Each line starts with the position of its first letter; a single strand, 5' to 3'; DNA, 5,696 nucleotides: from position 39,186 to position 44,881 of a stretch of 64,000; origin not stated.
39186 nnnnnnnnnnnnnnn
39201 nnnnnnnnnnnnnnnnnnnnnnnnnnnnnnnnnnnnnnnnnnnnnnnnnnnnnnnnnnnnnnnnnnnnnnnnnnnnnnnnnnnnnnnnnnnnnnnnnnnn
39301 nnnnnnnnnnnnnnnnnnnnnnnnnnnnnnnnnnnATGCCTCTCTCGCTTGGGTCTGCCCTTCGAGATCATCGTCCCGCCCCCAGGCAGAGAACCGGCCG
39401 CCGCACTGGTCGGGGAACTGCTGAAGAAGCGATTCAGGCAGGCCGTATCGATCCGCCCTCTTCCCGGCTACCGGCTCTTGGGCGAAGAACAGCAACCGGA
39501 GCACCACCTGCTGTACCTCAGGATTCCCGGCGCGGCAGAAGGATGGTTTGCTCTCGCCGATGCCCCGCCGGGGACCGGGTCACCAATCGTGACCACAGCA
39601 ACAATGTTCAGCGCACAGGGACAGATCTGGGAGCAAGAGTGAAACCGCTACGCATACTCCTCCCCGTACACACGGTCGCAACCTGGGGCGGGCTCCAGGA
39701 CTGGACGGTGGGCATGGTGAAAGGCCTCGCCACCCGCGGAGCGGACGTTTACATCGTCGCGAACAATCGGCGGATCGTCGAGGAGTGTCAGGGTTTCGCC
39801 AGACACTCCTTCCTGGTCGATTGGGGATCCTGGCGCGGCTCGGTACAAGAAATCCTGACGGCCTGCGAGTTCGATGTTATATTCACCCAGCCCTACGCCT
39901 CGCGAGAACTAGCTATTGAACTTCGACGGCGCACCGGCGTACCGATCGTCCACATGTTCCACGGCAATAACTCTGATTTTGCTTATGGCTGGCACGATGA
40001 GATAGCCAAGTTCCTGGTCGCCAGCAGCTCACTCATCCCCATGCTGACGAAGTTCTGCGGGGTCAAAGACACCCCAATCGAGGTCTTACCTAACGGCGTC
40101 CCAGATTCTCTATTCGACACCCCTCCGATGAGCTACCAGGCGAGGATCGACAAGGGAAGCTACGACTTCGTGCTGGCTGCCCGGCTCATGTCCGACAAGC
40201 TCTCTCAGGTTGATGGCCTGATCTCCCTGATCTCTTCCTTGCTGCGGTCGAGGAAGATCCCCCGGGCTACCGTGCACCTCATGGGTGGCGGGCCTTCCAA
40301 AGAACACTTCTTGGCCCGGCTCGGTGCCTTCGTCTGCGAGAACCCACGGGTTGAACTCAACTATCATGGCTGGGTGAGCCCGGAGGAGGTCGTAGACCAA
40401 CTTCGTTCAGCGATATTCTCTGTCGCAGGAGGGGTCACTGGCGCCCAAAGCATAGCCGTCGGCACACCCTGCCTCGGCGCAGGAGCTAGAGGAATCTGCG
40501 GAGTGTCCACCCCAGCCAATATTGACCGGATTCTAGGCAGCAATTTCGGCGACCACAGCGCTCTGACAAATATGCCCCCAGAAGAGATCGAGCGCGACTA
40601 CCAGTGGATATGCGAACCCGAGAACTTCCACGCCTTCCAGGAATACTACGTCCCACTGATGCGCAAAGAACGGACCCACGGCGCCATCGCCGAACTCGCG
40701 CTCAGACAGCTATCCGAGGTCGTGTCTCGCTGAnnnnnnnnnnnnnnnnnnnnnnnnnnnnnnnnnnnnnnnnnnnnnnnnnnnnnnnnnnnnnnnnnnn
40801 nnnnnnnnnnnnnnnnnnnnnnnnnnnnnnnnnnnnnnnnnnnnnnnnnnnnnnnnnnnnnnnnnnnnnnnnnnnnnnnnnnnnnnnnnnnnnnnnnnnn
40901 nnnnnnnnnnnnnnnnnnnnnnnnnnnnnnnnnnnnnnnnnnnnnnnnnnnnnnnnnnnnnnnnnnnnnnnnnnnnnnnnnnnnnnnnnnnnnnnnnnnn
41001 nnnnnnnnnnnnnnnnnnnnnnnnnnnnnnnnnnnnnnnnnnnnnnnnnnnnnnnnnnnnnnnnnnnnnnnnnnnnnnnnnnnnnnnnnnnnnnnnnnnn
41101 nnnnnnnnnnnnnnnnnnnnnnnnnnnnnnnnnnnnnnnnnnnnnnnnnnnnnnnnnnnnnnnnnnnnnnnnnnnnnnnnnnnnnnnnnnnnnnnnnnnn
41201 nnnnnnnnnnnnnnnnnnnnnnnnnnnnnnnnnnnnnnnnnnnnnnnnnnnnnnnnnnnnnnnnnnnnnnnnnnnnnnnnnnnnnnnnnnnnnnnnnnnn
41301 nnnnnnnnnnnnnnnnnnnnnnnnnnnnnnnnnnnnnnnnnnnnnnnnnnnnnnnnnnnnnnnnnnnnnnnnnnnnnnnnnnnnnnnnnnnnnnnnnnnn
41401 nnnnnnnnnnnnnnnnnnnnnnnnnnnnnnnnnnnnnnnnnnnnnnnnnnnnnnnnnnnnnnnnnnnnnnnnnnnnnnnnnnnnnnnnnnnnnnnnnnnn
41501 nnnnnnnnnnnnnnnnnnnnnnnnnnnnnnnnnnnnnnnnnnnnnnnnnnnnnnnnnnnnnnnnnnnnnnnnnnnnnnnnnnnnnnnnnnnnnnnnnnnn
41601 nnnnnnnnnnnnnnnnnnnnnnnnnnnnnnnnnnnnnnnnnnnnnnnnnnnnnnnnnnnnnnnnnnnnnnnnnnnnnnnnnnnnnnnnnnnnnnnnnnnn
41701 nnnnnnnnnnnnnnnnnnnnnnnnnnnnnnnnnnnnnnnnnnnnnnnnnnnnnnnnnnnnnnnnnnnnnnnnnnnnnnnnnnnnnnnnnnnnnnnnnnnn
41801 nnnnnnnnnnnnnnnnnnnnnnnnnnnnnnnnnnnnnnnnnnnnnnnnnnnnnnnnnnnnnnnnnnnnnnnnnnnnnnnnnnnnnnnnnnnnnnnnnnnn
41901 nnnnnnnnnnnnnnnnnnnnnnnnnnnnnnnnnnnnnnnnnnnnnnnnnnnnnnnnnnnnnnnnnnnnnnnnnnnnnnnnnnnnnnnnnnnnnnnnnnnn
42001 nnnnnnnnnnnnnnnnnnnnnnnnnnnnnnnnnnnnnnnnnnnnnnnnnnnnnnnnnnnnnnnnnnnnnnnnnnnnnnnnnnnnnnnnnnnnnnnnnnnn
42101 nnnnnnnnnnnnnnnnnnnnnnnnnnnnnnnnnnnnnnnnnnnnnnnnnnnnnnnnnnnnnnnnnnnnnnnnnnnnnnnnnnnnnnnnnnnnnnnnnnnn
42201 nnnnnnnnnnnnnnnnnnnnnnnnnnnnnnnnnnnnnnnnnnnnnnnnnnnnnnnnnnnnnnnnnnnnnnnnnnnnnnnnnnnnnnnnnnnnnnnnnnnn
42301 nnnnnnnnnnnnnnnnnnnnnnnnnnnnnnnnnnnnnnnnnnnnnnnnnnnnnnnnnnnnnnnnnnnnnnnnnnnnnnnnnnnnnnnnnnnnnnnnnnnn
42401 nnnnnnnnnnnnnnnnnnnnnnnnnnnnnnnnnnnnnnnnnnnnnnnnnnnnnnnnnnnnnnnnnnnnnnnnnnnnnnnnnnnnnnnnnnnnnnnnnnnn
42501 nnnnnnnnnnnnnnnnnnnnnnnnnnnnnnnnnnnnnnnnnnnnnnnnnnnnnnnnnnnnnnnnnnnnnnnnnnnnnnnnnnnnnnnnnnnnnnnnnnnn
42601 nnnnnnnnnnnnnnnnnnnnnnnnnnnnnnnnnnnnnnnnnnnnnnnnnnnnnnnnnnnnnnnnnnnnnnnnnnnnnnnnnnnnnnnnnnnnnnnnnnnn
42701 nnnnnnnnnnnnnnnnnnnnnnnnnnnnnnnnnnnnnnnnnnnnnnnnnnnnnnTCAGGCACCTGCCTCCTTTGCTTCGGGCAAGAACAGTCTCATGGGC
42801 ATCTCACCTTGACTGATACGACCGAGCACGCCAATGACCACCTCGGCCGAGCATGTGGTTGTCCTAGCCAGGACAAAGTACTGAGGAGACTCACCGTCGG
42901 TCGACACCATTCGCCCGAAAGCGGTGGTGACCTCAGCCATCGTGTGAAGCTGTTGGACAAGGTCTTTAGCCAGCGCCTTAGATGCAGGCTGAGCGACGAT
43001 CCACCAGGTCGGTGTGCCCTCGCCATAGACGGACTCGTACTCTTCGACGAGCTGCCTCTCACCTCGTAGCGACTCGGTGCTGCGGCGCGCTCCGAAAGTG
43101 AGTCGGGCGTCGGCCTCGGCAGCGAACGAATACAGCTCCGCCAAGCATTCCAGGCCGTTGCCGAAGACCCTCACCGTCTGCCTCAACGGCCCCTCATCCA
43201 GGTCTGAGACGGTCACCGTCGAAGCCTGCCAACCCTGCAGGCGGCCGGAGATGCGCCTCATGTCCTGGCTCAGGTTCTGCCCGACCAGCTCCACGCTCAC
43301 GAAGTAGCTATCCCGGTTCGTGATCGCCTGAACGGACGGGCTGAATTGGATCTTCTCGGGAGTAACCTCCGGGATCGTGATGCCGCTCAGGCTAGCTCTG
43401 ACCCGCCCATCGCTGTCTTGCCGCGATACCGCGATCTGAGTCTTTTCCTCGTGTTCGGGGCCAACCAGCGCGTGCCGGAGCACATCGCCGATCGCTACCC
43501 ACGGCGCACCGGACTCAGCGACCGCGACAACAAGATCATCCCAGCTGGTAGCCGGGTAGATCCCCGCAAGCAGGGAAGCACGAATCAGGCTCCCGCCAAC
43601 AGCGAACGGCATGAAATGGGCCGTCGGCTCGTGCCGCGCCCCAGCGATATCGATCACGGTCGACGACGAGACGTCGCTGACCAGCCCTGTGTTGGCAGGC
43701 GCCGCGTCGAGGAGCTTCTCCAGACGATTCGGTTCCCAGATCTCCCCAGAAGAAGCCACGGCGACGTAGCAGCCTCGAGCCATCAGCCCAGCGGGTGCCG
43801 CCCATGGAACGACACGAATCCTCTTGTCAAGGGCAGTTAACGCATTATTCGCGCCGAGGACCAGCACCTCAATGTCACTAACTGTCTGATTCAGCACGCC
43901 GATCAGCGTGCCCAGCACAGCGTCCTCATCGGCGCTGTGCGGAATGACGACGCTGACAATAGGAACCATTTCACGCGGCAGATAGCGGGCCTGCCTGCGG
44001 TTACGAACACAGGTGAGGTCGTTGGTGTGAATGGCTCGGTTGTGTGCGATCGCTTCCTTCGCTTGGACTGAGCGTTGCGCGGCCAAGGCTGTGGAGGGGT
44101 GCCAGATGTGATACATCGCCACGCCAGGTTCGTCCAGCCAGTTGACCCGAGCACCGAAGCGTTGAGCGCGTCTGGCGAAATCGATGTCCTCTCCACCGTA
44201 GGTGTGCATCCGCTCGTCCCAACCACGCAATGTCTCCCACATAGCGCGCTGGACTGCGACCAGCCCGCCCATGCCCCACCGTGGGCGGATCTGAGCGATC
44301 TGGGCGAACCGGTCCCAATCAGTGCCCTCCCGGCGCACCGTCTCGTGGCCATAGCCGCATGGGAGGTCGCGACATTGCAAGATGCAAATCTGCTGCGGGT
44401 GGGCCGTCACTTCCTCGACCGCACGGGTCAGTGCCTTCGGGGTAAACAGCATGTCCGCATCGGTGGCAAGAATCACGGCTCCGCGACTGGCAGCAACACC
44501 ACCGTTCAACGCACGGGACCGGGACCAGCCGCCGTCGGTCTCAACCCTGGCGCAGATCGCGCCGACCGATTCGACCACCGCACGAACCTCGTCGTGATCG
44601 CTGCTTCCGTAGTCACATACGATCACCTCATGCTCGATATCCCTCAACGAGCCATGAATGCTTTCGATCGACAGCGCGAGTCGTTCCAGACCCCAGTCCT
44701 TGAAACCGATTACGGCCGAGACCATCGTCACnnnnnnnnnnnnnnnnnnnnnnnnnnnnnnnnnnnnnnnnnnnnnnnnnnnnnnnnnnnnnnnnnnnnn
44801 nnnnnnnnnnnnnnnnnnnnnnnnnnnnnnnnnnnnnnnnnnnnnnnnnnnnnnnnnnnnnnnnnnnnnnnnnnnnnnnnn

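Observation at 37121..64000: Three paralogous 2-TM + coiled-coil + C-domain proteins, two of them start/stop-overlapped with paralogous tandem-GT-B enzymes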

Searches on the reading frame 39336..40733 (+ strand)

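Call 11: search_protein_families(library=pfam, proteins=[window:39336-40733:+], max_evalue=0.01)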
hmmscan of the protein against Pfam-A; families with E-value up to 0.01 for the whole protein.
window:39336-40733:+ (465 aa): 2 families
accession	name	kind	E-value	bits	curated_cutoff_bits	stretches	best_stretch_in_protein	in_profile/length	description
PF13439.12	Glyco_transf_4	-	1.7e-11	44.9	28.5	1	117-256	1-167/170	Glycosyltransferase Family 4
PF13579.12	Glyco_trans_4_4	-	0.0023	18.7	29.7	1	118-221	1-114/158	Glycosyl transferase 4-like domain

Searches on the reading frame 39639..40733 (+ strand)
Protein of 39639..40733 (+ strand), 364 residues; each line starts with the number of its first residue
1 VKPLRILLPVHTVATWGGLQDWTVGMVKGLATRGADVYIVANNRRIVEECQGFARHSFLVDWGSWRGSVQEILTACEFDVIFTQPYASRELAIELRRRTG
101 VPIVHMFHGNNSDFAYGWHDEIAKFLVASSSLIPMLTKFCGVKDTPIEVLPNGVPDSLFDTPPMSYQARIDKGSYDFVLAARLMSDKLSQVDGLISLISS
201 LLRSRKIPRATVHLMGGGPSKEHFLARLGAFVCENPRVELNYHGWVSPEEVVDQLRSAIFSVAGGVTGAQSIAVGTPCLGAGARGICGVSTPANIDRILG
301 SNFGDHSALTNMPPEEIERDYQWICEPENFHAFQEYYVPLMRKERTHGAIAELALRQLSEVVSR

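Call 79: search_protein_families(library=ncbifam, proteins=[window:39639-40733:+], max_evalue=0.00001)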
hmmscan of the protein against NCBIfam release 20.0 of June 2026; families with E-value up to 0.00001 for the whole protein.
window:39639-40733:+ (364 aa): 0 families

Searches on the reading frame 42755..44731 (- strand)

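Call 15: search_protein_families(library=pfam, proteins=[window:42755-44731:-], max_evalue=0.001)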
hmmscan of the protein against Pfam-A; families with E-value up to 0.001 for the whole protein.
window:42755-44731:- (658 aa): 5 families
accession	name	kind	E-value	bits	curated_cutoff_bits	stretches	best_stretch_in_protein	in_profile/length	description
PF00535.33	Glycos_transf_2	-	2.6e-12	47.4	23.3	1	22-134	17-129/168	Glycosyl transferase family 2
PF13641.12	Glyco_tranf_2_3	-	1.7e-07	31.9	27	1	32-215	29-217/230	Glycosyltransferase like family 2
PF10111.15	Glyco_tranf_2_2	-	2.5e-07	30.9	27.3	1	31-106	27-104/276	Glycosyltransferase like family 2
PF02709.20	Glyco_transf_7C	-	1.5e-06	28.2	23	1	154-201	20-67/78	N-terminal domain of galactosyltransferase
PF13632.12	Glyco_trans_2_3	-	1.6e-05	25.3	27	1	87-213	2-127/198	Glycosyl transferase family group 2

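Call 79: search_protein_families(library=ncbifam, proteins=[window:42755-44731:-], max_evalue=0.00001)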
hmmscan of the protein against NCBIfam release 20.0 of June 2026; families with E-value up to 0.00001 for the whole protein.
window:42755-44731:- (658 aa): 2 families
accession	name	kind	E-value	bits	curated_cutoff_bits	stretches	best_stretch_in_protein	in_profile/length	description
NF041875.1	EPS_EpsD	equivalog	2.2e-08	33.9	370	1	16-208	12-206/325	exopolysaccharide biosynthesis glycosyltransferase EpsD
TIGR04283.1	glyco_like_mftF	equivalog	1.9e-06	27.7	182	0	29-200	24-179/221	TIGR04283 family arsenosugar biosynthesis glycosyltransferase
